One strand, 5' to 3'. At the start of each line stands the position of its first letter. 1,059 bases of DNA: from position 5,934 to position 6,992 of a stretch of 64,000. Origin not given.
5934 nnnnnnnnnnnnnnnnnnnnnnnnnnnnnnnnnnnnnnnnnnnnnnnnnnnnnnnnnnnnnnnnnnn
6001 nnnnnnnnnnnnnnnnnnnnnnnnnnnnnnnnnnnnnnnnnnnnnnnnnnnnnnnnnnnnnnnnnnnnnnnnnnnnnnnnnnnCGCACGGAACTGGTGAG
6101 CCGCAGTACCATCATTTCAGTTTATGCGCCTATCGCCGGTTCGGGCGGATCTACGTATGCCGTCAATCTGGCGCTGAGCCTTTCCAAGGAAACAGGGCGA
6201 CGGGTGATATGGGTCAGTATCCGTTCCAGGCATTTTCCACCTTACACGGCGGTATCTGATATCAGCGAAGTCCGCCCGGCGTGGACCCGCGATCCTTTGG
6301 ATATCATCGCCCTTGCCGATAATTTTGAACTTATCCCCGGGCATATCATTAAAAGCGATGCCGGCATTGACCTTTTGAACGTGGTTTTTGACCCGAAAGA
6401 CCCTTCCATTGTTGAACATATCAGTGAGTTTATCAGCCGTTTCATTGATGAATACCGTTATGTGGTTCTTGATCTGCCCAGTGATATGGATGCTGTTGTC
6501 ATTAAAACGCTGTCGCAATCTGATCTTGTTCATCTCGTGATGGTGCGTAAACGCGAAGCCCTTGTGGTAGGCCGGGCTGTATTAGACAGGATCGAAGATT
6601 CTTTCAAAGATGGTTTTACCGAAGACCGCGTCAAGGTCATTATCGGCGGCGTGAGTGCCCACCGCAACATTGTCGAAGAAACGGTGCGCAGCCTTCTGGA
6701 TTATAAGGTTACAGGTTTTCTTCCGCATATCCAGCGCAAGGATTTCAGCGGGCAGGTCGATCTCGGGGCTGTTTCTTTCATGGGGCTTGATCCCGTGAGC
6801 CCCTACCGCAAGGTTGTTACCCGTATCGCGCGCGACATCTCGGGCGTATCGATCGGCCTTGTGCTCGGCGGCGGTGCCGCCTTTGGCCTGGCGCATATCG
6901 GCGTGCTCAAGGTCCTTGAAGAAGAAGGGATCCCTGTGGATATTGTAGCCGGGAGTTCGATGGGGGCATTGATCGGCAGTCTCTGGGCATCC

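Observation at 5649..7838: Three-module fusion: cNMP-binding domain, Walker-A-dead ParA/MinD-like domain and patatin lipase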

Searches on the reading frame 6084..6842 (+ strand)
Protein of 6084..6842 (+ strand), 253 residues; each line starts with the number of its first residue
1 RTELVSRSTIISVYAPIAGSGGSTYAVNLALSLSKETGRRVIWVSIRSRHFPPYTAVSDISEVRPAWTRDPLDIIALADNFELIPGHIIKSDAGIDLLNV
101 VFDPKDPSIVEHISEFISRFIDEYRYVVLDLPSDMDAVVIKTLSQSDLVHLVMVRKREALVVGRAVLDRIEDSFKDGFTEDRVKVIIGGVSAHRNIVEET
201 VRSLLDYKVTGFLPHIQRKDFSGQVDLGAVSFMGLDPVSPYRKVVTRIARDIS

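Call 21: search_solved_structures(query=A2, max_evalue=1, show_alignments=3)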
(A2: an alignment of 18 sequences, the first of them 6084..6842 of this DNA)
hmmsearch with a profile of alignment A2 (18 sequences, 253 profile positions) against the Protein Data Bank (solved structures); distinct sequences matched with E-value up to 1: 18.
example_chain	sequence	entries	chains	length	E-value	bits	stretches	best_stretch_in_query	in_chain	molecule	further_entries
3ea0_A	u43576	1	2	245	3.5e-09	39.5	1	15-245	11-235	ATPase, ParA family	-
3k9g_A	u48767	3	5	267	8.7e-08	35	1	7-160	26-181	PF-32 protein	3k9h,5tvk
6iub_A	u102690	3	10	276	1.5e-06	30.9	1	6-175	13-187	SpoOJ regulator (Soj)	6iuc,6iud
8jmj_A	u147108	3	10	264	2.3e-06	30.3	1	7-175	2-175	SpoOJ regulator (Soj)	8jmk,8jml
8ray_B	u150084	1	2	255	4.2e-06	29.4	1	10-207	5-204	ParA family protein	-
6u1q_A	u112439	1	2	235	0.012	18.2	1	8-172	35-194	VpsO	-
4dzz_A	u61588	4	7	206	0.023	17.2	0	9-51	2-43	Plasmid partitioning protein ParF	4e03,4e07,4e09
5u1g_D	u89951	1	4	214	0.025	17.1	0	9-51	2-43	ParA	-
7dut_A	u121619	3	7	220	0.042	16.4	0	109-177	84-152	SOJ protein (Soj)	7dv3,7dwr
3bfv_A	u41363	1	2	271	0.044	16.3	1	8-158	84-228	Membrane protein CapA1, Protein tyrosine kinase,Protein tyrosine kinase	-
4jmp_A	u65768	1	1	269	0.047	16.2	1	8-158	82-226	C-terminal fragment of CapA, Protein tyrosine kinase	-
1ion_A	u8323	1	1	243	0.058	15.9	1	8-137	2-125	PROBABLE CELL DIVISION INHIBITOR MIND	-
8zkc_A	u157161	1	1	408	0.068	15.7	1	9-39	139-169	Iron-sulfur cluster carrier protein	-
2ved_A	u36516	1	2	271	0.079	15.4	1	8-158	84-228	MEMBRANE PROTEIN CAPA1, PROTEIN TYROSINE KINASE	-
4v03_A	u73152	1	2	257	0.13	14.8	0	122-214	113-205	SITE-DETERMINING PROTEIN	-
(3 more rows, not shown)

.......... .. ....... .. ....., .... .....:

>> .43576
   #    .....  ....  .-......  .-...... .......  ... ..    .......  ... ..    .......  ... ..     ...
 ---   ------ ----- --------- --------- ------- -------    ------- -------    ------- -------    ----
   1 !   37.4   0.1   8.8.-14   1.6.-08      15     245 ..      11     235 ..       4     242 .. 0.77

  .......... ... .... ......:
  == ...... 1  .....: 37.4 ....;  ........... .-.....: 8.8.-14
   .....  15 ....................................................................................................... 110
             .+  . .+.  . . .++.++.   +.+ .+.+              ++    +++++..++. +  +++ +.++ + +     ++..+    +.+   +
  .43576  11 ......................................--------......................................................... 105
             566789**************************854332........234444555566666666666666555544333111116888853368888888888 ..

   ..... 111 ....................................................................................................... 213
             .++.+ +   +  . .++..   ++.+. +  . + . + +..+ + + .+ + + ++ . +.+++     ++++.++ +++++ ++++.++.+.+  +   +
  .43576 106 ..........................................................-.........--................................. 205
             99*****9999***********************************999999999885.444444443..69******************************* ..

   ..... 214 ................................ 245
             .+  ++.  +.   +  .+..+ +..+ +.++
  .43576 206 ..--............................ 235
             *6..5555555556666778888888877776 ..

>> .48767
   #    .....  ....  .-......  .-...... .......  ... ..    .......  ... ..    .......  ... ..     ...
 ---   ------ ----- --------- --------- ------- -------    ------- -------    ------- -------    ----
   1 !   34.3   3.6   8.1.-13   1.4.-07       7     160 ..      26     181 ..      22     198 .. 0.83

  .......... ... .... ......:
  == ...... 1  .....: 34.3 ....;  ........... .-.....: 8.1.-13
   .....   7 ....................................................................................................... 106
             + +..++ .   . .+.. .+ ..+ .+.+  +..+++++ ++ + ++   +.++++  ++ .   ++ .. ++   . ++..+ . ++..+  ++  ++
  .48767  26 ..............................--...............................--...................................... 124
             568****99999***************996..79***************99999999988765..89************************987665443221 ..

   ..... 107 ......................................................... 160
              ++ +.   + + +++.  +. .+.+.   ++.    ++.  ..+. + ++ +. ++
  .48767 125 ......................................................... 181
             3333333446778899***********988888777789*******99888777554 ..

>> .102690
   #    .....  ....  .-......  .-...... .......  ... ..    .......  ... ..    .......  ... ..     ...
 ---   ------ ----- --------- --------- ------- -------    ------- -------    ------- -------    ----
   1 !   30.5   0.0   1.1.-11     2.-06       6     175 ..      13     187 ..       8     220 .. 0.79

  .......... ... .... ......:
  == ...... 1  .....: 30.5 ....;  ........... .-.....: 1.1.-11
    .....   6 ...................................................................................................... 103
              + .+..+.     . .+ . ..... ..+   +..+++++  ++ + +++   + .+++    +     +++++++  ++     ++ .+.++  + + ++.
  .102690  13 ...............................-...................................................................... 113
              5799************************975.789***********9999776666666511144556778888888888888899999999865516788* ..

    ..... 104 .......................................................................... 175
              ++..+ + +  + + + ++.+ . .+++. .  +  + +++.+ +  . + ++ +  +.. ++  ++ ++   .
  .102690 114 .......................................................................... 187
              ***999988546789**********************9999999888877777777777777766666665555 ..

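Call 31: search_protein_representatives(alignment_id=A2)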
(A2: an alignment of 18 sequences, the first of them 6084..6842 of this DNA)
Query: 18 sequences, 253 profile positions. Proteins with E-value up to 0.001 (for the whole library): 2443; up to 1e-10: 224; up to 1e-30: 29. The best 150 are listed.
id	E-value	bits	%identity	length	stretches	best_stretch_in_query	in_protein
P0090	2.2e-103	361.3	-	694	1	1-253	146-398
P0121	1.2e-76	273.7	-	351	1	2-204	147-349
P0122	5.3e-72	258.5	-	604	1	9-253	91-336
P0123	1.1e-71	257.4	-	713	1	3-252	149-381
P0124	4.1e-71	255.6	-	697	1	8-253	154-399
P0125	2.0e-64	233.7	-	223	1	88-253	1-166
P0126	7.2e-64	231.8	-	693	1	2-253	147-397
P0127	5.9e-62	225.6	-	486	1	7-253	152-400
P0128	4.5e-59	216.1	-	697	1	7-253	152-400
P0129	7.4e-55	202.3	-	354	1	2-191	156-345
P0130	2.8e-52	193.9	-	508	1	46-253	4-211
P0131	5.0e-49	183.2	-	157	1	71-199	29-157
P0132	5.0e-48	179.9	-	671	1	2-253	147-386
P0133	3.7e-44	167.3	-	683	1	3-253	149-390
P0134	4.7e-44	166.9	-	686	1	4-253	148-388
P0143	2.5e-33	131.8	-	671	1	2-252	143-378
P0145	8.9e-33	130.0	-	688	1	4-253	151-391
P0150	1.9e-27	112.5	-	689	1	3-253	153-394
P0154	3.2e-26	108.5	-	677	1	6-253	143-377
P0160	1.4e-24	103.1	-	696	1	3-252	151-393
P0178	4.7e-18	81.7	-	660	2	98-253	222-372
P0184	2.8e-17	79.2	-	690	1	6-253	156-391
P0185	7.6e-17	77.8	-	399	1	6-215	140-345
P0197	1.3e-15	73.7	-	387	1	8-215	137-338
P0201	2.6e-15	72.8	-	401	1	6-215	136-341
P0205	1.2e-14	70.6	-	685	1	7-253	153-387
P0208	1.5e-14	70.3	-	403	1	7-215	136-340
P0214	7.3e-14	68.0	-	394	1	7-248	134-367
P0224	2.9e-13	66.1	-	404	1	9-214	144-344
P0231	4.3e-13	65.5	-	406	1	5-215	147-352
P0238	7.7e-13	64.7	-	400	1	8-220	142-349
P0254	2.7e-12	62.9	-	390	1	8-252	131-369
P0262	4.3e-12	62.2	-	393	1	6-215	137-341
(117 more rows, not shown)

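Call 38: search_protein_families(library=pfam, alignment_id=A3, max_evalue=0.001)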
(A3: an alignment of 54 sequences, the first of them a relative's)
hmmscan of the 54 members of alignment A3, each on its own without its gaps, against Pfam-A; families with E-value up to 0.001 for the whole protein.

A. member 1, P0122 (604 aa): 3 families
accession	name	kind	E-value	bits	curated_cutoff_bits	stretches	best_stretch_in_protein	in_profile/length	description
PF01734.28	Patatin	-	1.3e-17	65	27.7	1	342-449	1-118/191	Patatin-like phospholipase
PF00027.35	cNMP_binding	-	8.1e-09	35.8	27.5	1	4-60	31-87/89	Cyclic nucleotide-binding domain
PF06564.18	CBP_BcsQ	-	5.5e-05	23.2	21.3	1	193-263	103-173/234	Cellulose biosynthesis protein BcsQ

B. families by the number of members that match (of 54 scanned): 12 families
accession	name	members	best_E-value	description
PF01734.28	Patatin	51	9.2e-37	Patatin-like phospholipase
PF00027.35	cNMP_binding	51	6e-27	Cyclic nucleotide-binding domain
PF13614.12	AAA_31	28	4.5e-17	AAA domain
PF01656.29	CbiA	11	3.4e-11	CobQ/CobB/MinD/ParA nucleotide binding domain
PF10609.15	ParA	8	3.7e-13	NUBPL iron-transfer P-loop NTPase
PF06564.18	CBP_BcsQ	6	9.4e-07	Cellulose biosynthesis protein BcsQ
PF09140.17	MipZ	3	1.2e-07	ATPase MipZ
PF00072.30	Response_reg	2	1.7e-11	Response regulator receiver domain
PF02374.21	ArsA_ATPase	2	1.5e-05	Anion-transporting ATPase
PF00142.24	Fer4_NifH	2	1.7e-05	4Fe-4S iron sulfur cluster binding proteins, NifH/frxC family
PF00437.27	T2SSE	1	4.6e-61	Type II/IV secretion system protein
PF13481.12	AAA_25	1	0.00083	AAA domain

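Call 41: list_cluster_members(proteins=[P0132, P0133, P0143, P0145, P0150, P0154, P0160, P0178, P0184, P0205])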
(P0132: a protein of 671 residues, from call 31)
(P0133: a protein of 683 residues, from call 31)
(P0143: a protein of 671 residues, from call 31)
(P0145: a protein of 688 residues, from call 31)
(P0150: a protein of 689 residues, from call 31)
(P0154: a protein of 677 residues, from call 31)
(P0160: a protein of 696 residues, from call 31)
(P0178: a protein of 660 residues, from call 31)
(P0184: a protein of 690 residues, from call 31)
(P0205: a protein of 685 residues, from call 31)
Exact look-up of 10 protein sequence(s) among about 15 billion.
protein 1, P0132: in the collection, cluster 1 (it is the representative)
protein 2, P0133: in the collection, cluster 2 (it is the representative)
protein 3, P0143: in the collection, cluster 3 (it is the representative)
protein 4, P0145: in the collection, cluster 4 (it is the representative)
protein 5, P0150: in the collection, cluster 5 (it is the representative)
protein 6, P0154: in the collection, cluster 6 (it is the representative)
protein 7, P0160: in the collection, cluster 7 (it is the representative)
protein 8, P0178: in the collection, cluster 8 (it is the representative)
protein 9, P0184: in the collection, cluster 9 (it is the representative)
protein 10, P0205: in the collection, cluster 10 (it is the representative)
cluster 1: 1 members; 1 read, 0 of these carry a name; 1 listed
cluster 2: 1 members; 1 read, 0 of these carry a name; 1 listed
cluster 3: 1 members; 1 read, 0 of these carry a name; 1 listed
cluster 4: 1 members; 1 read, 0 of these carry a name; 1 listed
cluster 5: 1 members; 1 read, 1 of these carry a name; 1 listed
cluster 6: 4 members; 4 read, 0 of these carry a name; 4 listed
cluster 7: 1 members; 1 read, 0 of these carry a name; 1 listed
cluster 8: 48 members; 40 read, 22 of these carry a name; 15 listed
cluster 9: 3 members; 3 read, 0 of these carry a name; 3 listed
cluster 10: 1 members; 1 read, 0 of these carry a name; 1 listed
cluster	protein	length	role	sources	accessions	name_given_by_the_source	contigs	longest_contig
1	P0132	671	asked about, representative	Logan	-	-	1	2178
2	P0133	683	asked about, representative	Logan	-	-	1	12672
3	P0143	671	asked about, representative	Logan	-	-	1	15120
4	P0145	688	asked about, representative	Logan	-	-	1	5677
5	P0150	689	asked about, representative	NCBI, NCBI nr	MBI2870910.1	MAG: patatin-like phospholipase family protein [Candidatus Omnitrophica bacterium] | patatin-like phospholipase family protein [Candidatus Omnitrophota bacterium]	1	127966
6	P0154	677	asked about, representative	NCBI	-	-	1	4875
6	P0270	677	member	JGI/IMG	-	-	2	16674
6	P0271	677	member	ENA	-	-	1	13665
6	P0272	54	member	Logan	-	-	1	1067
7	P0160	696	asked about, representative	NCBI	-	-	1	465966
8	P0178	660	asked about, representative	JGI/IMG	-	NTE family protein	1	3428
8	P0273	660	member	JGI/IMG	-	NTE family protein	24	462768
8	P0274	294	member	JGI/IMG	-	NTE family protein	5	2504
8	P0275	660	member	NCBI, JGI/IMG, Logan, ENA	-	NTE family protein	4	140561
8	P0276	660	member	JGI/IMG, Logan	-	NTE family protein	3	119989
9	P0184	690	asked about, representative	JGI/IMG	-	-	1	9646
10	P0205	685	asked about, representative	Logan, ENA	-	-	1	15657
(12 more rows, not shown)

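Call 42: find_related_loci(query=A2, collection=genome_contigs, flank=7000)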
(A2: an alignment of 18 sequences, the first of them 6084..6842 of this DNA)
Query A2 (253 aa) in genome_contigs; peptide patterns used: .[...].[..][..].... (x = any residue, [..] = any of these).
96 stretches matched a pattern; 67 encode a relative of the query (tblastn E <= 1e-3); 67 distinct loci.
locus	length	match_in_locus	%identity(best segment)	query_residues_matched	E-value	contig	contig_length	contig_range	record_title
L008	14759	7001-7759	76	1-253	2e-127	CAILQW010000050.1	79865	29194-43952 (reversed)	MAG: Candidatus Omnitrophica bacterium isolate AM4_bin-704 genome assembly, contig: bin-704:50/67, whole genome shotgun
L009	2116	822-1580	67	1-253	8e-115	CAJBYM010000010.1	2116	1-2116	MAG: Candidatus Omnitrophica bacterium isolate Loc090907-5m_bin-489 genome assembly, contig: bin-489:010/139, whole geno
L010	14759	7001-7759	64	1-253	5e-107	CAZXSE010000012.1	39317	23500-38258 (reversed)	MAG TPA_asm: uncultured Planctomycetales bacterium isolate binchicken_co154_760 genome assembly, contig: NODE_1270_lengt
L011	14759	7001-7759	64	1-253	2e-106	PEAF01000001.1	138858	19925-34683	MAG: Candidatus Omnitrophota bacterium isolate MBPbin6 scaffold9, whole genome shotgun sequence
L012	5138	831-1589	62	1-253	2e-102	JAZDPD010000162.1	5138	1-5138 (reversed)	MAG: Candidatus Omnitrophota bacterium isolate MEGAHIT-group-0.817 k141_20809321, whole genome shotgun sequence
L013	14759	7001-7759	57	1-253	7e-96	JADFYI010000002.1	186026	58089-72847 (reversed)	MAG: Candidatus Omnitrophota bacterium isolate nDJH6bin28 nDJH6_bin28_NODE_22_length_186026_cov_10.507380, whole genome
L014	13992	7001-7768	55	1-253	7e-92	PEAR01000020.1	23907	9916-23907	MAG: Candidatus Omnitrophota bacterium isolate Cal1bin1 scaffold67, whole genome shotgun sequence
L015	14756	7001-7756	55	1-253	1e-87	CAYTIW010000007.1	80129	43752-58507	MAG TPA_asm: uncultured Planctomycetales bacterium isolate binchicken_co115_236 genome assembly, contig: NODE_581_length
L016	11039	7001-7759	55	1-253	9e-87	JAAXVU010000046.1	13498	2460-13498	MAG: Candidatus Omnitrophota bacterium isolate W9_Combined_metabat1_094 W9_Combined_metabat1_094_NODE_2476, whole genome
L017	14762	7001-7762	50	1-253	4e-84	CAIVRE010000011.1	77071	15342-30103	MAG: Candidatus Omnitrophica bacterium isolate AM-lipid-02-D9_bin-0629 genome assembly, contig: bin-0629:11/34, whole ge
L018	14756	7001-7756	54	1-253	3e-82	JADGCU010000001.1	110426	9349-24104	MAG: Candidatus Omnitrophota bacterium isolate nXXbin4 nXX_bin4_NODE_10_length_110426_cov_7.878501, whole genome shotgun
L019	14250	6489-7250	50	1-253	3e-78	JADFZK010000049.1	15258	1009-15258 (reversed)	MAG: Candidatus Omnitrophota bacterium isolate nHGRbin18 nHGR_bin18_NODE_1338_length_15258_cov_5.958035, whole genome sh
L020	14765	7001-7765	49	5-253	2e-74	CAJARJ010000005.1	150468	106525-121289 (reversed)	MAG: Candidatus Omnitrophica bacterium isolate Loc090907-6m_bin-269 genome assembly, contig: bin-269:05/22, whole genome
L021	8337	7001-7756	46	1-253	6e-61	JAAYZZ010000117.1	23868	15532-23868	MAG: Elusimicrobia bacterium isolate AS06rmzACSIP_371 330395_AS06, whole genome shotgun sequence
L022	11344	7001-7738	41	8-253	4e-60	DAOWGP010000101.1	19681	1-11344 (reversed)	MAG TPA_asm: Candidatus Omnitrophota bacterium isolate CSMAG_1994 CSMAG_1994_k141_164571_length_19681_cov_69.6963, whole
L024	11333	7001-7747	41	5-253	2e-57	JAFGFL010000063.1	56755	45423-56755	MAG: Candidatus Omnitrophota bacterium isolate Zod_Metabat.1316 k87_10714918, whole genome shotgun sequence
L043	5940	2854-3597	40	7-252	5e-50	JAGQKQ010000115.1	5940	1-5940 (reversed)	MAG: Candidatus Omnitrophota bacterium isolate HKST-UBA08 NODE_115_length_5940_cov_2.838137, whole genome shotgun sequen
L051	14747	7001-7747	36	5-253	1e-48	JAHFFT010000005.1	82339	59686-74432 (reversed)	MAG: Candidatus Omnitrophota bacterium isolate nzgw299 NODE_118_length_82340_cov_6.210377, whole genome shotgun sequence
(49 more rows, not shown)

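Call 43: predict_structure(alignment_id=A2)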
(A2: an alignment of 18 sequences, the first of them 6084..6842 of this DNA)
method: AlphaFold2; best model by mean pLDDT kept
length: 253 residues; sequences in the alignment: 18
mean_pLDDT: 89.0   pTM: 0.90
mean pLDDT of the five models: 89.0, 88.6, 86.1, 85.4, 82.5
residues with pLDDT >= 90: 159; 70-90: 79; 50-70: 11; < 50: 4
segments of 3 or more residues with pLDDT < 50: 1-4
pLDDT, mean of each block of 10 residues (from residue 1): 64 92 95 95 94 74 90 89 88 93 90 90 94 91 94 91 93 86 86 75 90 91 92 93 95 91
secondary structure, 60 per line:
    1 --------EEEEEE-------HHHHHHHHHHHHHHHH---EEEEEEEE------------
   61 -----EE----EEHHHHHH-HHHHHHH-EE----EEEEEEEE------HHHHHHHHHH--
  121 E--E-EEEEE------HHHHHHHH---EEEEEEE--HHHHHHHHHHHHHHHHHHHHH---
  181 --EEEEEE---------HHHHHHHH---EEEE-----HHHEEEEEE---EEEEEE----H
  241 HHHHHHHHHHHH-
elements in order: E9-14 H22-37 E41-48 H74-79 H81-87 E95-102 H109-118 E126-130 H137-144 E148-154 H157-177 E183-188 H198-205 E209-212 E221-226 E230-235 H240-252
